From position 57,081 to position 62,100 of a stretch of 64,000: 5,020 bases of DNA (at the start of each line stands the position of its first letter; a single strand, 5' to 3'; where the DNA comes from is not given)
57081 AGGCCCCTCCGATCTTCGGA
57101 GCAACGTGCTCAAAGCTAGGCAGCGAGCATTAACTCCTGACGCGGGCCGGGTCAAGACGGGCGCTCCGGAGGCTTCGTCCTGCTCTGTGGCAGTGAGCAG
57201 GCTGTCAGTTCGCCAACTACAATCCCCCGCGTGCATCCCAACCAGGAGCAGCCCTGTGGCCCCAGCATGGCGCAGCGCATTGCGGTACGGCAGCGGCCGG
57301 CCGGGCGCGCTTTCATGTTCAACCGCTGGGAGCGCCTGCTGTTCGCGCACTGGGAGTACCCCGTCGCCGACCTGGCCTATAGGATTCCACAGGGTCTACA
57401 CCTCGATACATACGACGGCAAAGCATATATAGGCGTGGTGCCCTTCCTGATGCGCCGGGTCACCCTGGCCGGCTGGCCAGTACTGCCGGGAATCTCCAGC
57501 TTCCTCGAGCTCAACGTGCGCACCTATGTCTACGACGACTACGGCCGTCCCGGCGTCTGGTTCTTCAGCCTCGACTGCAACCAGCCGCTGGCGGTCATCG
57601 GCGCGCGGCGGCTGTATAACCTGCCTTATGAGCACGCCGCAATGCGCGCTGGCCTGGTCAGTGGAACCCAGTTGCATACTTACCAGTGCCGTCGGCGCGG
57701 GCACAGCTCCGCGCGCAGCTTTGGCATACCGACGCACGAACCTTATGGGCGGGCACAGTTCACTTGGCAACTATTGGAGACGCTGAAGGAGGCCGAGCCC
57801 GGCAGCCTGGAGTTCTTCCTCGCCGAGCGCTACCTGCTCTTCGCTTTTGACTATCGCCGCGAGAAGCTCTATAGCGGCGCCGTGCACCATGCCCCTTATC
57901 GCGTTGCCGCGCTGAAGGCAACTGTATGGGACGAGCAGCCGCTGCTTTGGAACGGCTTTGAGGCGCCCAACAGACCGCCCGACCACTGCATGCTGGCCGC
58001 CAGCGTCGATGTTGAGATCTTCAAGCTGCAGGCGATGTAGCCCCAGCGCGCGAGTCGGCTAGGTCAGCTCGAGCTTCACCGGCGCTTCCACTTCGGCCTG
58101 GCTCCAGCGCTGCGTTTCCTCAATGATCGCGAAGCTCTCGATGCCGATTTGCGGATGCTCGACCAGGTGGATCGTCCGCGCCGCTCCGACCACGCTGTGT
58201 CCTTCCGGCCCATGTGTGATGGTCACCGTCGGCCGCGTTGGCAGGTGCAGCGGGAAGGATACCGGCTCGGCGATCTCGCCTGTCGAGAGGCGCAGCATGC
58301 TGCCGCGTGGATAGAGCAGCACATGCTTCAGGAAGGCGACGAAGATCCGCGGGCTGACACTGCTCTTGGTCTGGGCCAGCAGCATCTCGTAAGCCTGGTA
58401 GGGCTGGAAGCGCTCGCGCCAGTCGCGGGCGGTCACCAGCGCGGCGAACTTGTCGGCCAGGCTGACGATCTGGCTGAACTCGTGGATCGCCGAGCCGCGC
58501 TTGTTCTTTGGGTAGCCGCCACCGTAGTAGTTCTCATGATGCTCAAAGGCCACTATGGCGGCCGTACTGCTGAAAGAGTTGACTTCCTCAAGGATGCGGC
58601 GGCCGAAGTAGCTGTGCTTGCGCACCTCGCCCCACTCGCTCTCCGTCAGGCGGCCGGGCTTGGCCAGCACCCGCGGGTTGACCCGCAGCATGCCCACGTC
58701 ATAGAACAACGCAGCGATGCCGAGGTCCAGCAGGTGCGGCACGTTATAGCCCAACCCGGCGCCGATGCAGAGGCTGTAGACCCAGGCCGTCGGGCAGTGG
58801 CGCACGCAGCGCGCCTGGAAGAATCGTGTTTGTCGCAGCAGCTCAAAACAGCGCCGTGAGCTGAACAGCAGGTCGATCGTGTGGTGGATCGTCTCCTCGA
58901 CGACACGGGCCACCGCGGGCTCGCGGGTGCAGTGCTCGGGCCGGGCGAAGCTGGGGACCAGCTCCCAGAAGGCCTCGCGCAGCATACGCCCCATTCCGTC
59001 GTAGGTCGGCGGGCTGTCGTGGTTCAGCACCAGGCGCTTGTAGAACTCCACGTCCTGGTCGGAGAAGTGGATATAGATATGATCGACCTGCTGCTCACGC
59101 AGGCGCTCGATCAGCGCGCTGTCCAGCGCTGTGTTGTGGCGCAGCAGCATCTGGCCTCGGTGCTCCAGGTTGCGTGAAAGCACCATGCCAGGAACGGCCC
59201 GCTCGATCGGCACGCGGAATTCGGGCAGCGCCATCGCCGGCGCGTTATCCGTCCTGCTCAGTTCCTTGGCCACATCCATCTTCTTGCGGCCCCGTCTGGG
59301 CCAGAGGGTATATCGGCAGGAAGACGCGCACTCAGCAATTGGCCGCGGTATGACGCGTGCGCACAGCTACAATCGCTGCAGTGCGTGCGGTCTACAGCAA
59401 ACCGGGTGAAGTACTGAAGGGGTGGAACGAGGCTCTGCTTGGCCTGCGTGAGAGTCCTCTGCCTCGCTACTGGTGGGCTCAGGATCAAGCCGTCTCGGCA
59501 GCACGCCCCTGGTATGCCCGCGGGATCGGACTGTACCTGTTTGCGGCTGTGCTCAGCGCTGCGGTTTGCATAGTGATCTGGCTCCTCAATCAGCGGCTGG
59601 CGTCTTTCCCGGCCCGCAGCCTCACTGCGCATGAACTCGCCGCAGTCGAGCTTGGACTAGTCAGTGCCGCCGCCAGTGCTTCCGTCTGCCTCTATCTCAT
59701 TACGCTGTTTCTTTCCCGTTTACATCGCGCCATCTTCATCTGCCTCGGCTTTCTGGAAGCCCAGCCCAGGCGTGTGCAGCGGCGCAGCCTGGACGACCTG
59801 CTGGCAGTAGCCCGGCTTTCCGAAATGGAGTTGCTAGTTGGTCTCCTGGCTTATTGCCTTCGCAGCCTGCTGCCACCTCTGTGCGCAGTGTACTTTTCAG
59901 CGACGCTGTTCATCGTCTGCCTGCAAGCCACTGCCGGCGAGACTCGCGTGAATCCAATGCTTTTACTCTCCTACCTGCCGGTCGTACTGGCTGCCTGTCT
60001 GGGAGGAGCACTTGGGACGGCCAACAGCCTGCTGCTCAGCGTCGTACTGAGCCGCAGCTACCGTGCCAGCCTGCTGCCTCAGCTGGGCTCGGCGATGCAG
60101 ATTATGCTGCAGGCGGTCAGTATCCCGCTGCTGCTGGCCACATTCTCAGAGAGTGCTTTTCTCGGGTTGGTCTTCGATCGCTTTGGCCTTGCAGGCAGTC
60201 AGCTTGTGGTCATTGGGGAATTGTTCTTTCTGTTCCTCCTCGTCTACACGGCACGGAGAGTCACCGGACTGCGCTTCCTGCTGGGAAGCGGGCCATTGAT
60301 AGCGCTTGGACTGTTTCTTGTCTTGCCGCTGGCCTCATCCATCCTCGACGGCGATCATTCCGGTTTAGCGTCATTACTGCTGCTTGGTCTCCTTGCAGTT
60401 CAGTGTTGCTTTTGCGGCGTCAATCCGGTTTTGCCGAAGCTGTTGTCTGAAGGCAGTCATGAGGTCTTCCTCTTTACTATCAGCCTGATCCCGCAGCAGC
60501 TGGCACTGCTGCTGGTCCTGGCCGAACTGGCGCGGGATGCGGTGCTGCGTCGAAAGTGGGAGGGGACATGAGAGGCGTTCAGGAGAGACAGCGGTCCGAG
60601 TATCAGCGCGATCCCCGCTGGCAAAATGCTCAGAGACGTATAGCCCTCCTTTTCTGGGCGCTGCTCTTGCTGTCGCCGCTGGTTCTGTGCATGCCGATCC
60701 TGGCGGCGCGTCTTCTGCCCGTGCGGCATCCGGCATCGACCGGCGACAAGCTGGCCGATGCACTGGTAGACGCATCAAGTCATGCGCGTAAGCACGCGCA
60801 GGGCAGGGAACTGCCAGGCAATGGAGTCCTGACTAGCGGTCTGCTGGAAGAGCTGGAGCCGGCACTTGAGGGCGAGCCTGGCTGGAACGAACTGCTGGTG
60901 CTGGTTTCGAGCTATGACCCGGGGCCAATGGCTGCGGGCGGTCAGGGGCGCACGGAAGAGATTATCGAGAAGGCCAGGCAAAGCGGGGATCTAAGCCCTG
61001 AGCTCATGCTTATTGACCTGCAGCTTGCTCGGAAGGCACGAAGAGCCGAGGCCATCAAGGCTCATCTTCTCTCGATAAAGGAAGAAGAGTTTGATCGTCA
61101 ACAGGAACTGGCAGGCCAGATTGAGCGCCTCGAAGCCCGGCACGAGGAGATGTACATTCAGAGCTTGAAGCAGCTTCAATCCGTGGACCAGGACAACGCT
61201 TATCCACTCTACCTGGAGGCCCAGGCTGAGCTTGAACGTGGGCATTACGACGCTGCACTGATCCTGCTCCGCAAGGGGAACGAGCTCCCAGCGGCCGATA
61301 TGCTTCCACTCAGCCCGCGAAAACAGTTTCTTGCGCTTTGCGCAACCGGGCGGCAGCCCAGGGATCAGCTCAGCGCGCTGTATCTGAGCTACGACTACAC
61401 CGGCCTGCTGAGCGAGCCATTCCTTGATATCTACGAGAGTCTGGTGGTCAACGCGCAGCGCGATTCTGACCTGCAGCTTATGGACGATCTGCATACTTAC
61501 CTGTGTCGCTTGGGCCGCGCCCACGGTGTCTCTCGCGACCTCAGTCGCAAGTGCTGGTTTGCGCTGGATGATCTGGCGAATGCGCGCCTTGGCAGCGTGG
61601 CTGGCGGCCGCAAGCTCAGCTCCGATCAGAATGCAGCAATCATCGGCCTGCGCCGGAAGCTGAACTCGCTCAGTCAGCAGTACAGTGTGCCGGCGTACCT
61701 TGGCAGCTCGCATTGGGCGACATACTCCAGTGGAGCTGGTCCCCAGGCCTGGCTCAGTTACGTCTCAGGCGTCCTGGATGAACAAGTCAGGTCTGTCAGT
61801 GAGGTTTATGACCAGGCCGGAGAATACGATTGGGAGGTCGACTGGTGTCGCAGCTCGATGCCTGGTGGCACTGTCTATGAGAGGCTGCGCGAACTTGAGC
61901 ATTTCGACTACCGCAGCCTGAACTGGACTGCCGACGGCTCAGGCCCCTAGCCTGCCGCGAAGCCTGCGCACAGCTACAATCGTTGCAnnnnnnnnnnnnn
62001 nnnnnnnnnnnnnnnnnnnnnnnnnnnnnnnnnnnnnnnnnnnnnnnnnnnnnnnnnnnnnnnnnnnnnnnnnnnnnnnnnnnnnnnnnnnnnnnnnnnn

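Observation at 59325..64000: Tandemly duplicated, translationally coupled two-gene cassette (polytopic membrane protein plus N-anchored family A protein) with conserved 5' sequences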

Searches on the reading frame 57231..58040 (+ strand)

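Call 14: search_protein_families(library=pfam, proteins=[window:57231-58040:+], max_evalue=0.01)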
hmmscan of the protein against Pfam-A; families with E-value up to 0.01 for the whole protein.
window:57231-58040:+ (269 aa): 1 family
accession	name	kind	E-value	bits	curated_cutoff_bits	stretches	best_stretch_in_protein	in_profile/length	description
PF09844.14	DUF2071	-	2.2e-60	204.3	27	1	32-259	3-211/212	Uncharacterized conserved protein (COG2071)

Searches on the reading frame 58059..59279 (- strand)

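Call 14: search_protein_families(library=pfam, proteins=[window:58059-59279:-], max_evalue=0.01)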
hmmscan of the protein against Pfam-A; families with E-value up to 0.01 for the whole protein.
window:58059-59279:- (406 aa): 2 families
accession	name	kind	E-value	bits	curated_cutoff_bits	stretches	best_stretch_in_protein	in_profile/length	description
PF13487.12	HD_5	-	8.4e-20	71.6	27.2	1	168-306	24-164/170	HD domain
PF01966.28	HD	-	8.2e-07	29.8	22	1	175-280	18-115/116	HD domain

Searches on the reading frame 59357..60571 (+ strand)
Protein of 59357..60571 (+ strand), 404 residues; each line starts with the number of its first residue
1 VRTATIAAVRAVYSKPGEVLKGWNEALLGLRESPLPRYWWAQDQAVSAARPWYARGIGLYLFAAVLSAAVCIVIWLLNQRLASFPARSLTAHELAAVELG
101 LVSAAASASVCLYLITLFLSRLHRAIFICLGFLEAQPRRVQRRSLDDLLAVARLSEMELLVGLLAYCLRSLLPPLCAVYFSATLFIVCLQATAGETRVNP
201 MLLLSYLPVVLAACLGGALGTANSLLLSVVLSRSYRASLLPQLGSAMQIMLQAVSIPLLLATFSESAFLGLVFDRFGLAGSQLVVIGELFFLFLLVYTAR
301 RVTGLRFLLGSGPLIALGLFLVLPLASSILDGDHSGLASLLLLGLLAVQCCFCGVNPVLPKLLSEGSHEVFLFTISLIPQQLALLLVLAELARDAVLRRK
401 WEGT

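Call 7: search_protein_families(library=pfam, proteins=[window:59357-60571:+], max_evalue=1)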
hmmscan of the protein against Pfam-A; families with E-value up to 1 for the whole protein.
window:59357-60571:+ (404 aa): 0 families

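Call 8: search_protein_families(library=ncbifam, proteins=[window:59357-60571:+], max_evalue=1)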
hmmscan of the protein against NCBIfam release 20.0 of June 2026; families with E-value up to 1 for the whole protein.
window:59357-60571:+ (404 aa): 0 families

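Call 78: search_protein_families(library=padloc, proteins=[window:59381-60571:+], max_evalue=0.01)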
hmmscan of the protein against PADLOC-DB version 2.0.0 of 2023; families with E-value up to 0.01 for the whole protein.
window:59381-60571:+ (396 aa): 0 families

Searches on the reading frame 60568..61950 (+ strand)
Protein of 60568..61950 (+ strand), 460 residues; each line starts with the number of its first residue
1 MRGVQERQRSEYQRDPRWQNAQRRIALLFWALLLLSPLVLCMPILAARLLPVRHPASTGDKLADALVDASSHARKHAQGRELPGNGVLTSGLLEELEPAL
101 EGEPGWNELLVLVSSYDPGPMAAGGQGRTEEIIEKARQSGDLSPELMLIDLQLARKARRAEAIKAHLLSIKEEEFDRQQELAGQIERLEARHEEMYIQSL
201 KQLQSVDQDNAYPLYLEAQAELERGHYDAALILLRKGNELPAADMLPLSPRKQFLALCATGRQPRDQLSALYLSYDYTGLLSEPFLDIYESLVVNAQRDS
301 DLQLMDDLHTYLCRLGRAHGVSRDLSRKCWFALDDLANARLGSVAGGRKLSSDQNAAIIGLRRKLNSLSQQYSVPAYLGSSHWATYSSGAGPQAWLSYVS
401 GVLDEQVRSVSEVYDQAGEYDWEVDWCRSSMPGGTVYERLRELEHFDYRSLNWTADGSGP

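Call 7: search_protein_families(library=pfam, proteins=[window:60568-61950:+], max_evalue=1)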
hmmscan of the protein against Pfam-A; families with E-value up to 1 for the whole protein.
window:60568-61950:+ (460 aa): 1 family
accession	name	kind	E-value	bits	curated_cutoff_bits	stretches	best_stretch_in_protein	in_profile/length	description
PF10198.14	Ada3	-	0.025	15.1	24.5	1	135-211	30-105/127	Histone acetyltransferases subunit 3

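Call 8: search_protein_families(library=ncbifam, proteins=[window:60568-61950:+], max_evalue=1)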
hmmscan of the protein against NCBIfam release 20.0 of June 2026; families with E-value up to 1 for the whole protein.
window:60568-61950:+ (460 aa): 1 family
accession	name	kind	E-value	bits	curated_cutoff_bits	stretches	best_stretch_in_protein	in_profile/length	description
TIGR04497.1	GRASP_targ_2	subfamily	0.061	13.4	32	1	336-352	15-31/50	putative ATP-grasp target RiPP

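Call 25: find_homologous_proteins(query=window:60568-61950:+, max_evalue=0.01)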
Query window:60568-61950:+ (460 aa): 1 proteins with E <= 0.01 among 8000 candidates.
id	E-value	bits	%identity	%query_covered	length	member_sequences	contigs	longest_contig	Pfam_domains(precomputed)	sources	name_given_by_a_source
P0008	0.0e+0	1027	100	100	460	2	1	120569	-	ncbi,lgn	-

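Call 50: list_cluster_members(proteins=[P0008, P0001, P0007, P0006])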
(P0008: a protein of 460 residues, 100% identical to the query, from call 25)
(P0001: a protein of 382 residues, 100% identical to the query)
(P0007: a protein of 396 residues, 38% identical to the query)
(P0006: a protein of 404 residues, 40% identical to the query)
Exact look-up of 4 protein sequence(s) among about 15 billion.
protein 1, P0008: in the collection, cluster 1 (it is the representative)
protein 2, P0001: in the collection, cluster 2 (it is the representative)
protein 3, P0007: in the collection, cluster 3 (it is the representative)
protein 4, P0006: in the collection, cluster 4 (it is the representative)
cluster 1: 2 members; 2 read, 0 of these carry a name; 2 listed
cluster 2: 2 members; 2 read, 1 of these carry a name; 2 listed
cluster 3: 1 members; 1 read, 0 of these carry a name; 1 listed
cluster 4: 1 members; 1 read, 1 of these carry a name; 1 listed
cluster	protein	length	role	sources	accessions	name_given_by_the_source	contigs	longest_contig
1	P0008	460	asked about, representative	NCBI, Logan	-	-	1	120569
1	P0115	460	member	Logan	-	-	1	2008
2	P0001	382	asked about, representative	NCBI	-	-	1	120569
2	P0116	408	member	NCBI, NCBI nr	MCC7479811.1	hypothetical protein IT575_15335 [bacterium] | hypothetical protein [bacterium]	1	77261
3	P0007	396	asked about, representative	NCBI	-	-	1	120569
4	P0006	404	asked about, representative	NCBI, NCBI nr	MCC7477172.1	hypothetical protein IT575_01830 [bacterium] | hypothetical protein [bacterium]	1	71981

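Call 52: predict_structure(alignment_id=A1)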
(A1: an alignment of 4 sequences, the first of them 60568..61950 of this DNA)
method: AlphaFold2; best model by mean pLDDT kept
length: 460 residues; sequences in the alignment: 4
mean_pLDDT: 56.5   pTM: 0.51
mean pLDDT of the five models: 56.5, 55.5, 55.4, 52.9, 50.6
residues with pLDDT >= 90: 7; 70-90: 144; 50-70: 110; < 50: 199
segments of 3 or more residues with pLDDT < 50: 47-59, 73-88, 116-125, 246-284, 320-323, 346-460
pLDDT, mean of each block of 10 residues (from residue 1): 55 68 83 75 52 37 57 45 43 67 67 50 55 80 73 73 69 65 75 81 77 83 86 88 49 39 35 34 61 80 82 66 55 64 50 40 35 27 29 35 36 34 38 34 35 38
secondary structure, 60 per line:
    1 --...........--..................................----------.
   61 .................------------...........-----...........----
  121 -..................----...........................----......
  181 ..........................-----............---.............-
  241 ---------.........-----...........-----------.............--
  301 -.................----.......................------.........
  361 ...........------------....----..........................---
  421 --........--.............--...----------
elements in order: H3-13 H16-49 H60-77 H90-100 H106-116 H122-139 H144-170 H175-206 H212-223 H227-239 H250-258 H264-274 H286-298 H302-318 H323-345 H352-371 H384-387 H392-417 H423-430 H433-445

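Call 64: search_solved_structures(query=A7, max_evalue=10)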
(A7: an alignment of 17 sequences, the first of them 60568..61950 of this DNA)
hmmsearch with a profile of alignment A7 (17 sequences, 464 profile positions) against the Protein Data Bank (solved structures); distinct sequences matched with E-value up to 10: 34.
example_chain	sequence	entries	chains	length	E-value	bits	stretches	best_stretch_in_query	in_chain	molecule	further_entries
3kd7_A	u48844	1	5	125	0.0092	18.2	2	215-244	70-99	CTPR390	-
2wb7_A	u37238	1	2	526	0.041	16.1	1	145-241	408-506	PT26-6P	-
8qt5_A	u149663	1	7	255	0.11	14.6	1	111-176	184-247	14-3-3-like protein G-BOX factor 14 lambda,Protein BRASSINAZOLE-RESISTANT 1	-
6vfh_A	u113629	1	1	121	0.18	14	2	216-243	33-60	T33_dn10A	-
6vfi_B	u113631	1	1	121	0.19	13.9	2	216-243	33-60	O43_dn18B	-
6v8e_A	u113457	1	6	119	0.2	13.8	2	215-243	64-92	Designed protein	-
5lvz_A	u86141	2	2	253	0.26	13.4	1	113-174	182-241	KLTH0G14146p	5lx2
6nyb_C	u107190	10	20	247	0.35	13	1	112-171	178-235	14-3-3 protein zeta | 14-3-3 zeta | 14-3-3 protein zeta isoform X1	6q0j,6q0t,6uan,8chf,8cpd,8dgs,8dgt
2kcl_A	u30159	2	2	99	0.38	12.9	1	195-248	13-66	Tetratricopeptide repeat domain protein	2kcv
3ma5_A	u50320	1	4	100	0.38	12.9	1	195-248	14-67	Tetratricopeptide repeat domain protein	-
8fy4_B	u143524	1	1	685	0.47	12.6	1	193-252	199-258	CCR4-NOT transcription complex subunit 10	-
6gn8_A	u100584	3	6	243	0.51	12.5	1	112-173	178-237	14-3-3 protein beta/alpha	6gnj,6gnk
7xbq_A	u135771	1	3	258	0.52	12.5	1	111-171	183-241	Putative 14-3-3 protein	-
1o9c_A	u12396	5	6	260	0.54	12.4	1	111-171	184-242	14-3-3-LIKE PROTEIN C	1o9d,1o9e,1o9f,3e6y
5nwi_A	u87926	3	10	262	0.55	12.4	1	111-171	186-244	14-3-3 c-1 protein | 14-3-3-like protein C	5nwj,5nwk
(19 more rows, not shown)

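Call 65: search_protein_families(library=pfam, alignment_id=A7, max_evalue=0.1)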
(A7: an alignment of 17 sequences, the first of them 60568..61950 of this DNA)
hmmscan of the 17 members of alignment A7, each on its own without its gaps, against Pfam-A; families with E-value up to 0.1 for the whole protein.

A. member 1, window:60568-61950:+ (460 aa): 1 family
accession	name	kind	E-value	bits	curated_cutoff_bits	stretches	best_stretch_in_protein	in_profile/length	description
PF10198.14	Ada3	-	0.025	15.1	24.5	1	135-211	30-105/127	Histone acetyltransferases subunit 3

B. families by the number of members that match (of 17 scanned): 10 families
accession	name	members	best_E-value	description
PF14559.12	TPR_19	2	9.8e-06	Tetratricopeptide repeat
PF07719.23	TPR_2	2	0.021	Tetratricopeptide repeat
PF13431.12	TPR_17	1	0.003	Tetratricopeptide repeat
PF13432.12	TPR_16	1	0.0058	Tetratricopeptide repeat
PF10198.14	Ada3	1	0.025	Histone acetyltransferases subunit 3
PF00515.34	TPR_1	1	0.041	Tetratricopeptide repeat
PF07721.20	TPR_4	1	0.049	Tetratricopeptide repeat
PF03538.19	VRP1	1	0.069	Salmonella virulence plasmid 28.1kDa A protein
PF00159.23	Hormone_3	1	0.079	Pancreatic hormone peptide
PF23914.1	TPR_CcmH_CycH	1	0.089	Cytochrome c-type biogenesis protein H TPR domain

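Call 78: search_protein_families(library=padloc, proteins=[window:60568-61950:+], max_evalue=0.01)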
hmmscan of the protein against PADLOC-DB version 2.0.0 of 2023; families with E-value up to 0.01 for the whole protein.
window:60568-61950:+ (460 aa): 0 families
